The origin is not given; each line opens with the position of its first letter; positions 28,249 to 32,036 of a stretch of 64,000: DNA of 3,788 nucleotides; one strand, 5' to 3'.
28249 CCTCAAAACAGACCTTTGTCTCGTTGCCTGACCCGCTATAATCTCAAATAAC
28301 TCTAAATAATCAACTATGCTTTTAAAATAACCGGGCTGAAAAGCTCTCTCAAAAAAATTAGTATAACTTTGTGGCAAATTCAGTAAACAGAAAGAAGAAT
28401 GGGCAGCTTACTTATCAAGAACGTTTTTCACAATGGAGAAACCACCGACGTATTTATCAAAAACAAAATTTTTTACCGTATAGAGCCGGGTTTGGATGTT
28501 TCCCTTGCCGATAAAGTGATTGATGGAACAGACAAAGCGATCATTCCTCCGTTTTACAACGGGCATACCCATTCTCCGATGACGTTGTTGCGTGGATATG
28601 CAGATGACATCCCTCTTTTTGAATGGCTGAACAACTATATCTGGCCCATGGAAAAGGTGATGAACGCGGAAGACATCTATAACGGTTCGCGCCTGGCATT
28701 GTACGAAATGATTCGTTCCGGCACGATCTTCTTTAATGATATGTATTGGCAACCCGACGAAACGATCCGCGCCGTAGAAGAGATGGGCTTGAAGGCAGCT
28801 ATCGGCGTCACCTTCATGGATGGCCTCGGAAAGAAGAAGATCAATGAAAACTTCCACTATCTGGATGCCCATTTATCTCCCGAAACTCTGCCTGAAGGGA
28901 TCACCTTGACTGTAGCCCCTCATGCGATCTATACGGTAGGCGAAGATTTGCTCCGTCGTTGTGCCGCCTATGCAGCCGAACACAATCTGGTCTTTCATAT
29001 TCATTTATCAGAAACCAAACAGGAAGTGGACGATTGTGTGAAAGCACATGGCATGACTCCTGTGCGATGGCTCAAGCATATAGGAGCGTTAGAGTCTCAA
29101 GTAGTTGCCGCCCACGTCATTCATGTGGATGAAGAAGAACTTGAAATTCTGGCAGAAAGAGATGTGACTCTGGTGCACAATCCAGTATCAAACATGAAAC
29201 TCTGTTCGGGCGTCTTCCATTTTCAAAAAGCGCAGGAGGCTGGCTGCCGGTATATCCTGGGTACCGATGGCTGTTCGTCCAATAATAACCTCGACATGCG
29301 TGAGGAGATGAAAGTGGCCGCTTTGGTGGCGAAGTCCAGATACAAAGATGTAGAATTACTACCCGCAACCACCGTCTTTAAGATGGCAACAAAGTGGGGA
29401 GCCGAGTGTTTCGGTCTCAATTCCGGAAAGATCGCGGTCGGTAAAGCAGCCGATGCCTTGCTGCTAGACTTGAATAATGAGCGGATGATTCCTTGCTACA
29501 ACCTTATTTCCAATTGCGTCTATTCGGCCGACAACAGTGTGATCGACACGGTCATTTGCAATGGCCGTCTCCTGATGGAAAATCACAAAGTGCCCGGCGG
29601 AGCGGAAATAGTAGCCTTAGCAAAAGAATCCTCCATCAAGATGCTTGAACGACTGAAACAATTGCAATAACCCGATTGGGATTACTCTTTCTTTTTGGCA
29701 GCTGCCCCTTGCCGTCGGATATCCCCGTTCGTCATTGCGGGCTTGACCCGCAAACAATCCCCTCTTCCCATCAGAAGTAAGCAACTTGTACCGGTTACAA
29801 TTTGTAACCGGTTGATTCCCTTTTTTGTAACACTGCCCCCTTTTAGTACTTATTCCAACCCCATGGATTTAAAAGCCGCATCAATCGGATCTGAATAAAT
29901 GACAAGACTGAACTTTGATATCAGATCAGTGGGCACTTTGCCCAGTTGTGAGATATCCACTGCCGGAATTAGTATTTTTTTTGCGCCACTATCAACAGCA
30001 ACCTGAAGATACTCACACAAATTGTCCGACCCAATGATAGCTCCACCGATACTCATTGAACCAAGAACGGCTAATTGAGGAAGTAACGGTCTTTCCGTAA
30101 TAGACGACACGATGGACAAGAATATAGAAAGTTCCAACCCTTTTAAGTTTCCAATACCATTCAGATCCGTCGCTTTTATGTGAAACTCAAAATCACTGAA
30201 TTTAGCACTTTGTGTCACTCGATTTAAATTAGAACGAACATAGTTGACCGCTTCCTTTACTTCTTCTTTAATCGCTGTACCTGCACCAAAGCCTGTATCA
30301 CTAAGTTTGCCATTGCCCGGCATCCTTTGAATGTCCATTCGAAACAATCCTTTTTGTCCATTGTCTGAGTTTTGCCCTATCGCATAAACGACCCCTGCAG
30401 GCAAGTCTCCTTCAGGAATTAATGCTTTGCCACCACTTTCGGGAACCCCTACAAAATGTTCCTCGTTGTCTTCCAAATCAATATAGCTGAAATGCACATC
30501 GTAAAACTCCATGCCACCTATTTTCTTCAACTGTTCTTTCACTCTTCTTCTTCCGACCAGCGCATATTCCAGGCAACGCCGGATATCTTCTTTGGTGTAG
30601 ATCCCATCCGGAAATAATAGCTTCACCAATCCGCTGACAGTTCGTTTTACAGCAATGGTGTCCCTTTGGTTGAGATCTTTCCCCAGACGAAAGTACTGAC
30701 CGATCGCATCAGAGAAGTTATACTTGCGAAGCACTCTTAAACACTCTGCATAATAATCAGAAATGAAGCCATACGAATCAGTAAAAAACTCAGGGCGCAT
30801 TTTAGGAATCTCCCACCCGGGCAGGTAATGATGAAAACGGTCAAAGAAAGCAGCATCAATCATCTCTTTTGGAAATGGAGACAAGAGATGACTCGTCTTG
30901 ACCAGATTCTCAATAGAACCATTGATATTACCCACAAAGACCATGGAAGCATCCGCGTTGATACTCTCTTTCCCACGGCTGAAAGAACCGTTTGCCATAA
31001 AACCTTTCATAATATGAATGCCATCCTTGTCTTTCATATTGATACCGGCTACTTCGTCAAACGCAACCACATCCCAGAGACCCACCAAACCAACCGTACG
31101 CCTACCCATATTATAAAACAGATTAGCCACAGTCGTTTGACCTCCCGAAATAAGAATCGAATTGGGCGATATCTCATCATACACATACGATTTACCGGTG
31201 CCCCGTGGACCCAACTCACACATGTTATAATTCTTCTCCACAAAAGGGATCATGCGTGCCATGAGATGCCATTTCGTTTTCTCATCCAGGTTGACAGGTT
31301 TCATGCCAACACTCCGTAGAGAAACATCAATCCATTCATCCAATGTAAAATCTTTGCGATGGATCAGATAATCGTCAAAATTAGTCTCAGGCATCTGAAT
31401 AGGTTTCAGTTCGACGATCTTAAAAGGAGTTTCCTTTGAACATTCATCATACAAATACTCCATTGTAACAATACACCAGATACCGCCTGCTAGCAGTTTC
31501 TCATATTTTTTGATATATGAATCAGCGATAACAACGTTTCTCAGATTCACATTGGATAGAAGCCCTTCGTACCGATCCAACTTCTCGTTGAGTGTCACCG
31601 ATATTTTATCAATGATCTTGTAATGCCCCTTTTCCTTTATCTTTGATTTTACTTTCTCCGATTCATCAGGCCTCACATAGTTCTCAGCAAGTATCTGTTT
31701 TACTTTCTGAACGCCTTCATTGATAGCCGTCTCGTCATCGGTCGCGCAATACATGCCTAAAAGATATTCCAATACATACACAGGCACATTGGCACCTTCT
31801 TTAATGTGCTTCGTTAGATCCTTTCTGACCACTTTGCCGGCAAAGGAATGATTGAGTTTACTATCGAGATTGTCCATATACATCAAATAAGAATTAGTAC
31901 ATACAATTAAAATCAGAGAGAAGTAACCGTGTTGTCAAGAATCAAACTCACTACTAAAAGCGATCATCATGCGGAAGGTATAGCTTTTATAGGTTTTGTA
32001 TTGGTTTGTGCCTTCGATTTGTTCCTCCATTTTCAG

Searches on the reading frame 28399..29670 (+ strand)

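Call 8: search_protein_families(library=padloc, proteins=[window:28399-29670:+], max_evalue=0.00001)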
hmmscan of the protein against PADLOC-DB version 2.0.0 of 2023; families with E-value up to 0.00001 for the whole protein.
window:28399-29670:+ (423 aa): 0 families

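Call 11: search_protein_families(library=pfam, proteins=[window:28399-29670:+], max_evalue=0.00001)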
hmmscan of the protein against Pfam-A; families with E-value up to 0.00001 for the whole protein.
window:28399-29670:+ (423 aa): 2 families
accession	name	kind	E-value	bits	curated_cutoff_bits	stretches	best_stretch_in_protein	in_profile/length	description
PF01979.26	Amidohydro_1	-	5.9e-65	220.2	25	1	48-391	2-344/345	Amidohydrolase family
PF07969.17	Amidohydro_3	-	9.6e-10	38.9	29.7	1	179-360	260-448/472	Amidohydrolase family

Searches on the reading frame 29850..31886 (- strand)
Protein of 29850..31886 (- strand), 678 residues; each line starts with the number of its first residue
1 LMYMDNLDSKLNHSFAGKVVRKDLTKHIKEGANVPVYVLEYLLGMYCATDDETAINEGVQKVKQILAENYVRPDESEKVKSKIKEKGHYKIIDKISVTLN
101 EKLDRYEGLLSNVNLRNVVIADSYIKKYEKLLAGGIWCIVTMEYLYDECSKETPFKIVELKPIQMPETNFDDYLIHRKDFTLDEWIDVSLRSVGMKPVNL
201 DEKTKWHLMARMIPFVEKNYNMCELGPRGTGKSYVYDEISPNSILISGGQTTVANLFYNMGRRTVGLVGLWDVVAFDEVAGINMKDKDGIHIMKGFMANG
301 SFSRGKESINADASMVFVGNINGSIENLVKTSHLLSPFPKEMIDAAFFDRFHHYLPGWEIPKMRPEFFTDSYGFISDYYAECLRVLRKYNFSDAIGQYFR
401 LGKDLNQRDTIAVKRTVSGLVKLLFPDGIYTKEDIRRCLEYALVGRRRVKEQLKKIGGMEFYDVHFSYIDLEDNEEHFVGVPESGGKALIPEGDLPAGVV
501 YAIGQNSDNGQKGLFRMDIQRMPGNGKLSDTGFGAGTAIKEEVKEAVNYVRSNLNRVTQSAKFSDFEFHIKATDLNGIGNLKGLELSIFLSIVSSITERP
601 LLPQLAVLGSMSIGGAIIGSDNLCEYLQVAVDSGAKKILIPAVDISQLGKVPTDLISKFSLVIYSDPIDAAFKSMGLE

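Call 8: search_protein_families(library=padloc, proteins=[window:29850-31886:-], max_evalue=0.00001)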
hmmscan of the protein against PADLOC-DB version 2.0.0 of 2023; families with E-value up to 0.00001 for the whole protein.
window:29850-31886:- (678 aa): 5 families
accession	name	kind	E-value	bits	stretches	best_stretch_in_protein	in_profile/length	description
PDLC02506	BrxL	-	0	1074.4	1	2-677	3-679/680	BrxL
PDLC02508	BrxL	-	1e-202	673.2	1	4-484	1-480/698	BrxL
PDLC02509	BrxL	-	2.7e-149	496.2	2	151-477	195-526/535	BrxL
PDLC02505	BrxL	-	8.8e-81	270.2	1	4-465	1-471/482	BrxL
PDLC02507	BrxL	-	5.4e-60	201.6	1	6-458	13-465/482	BrxL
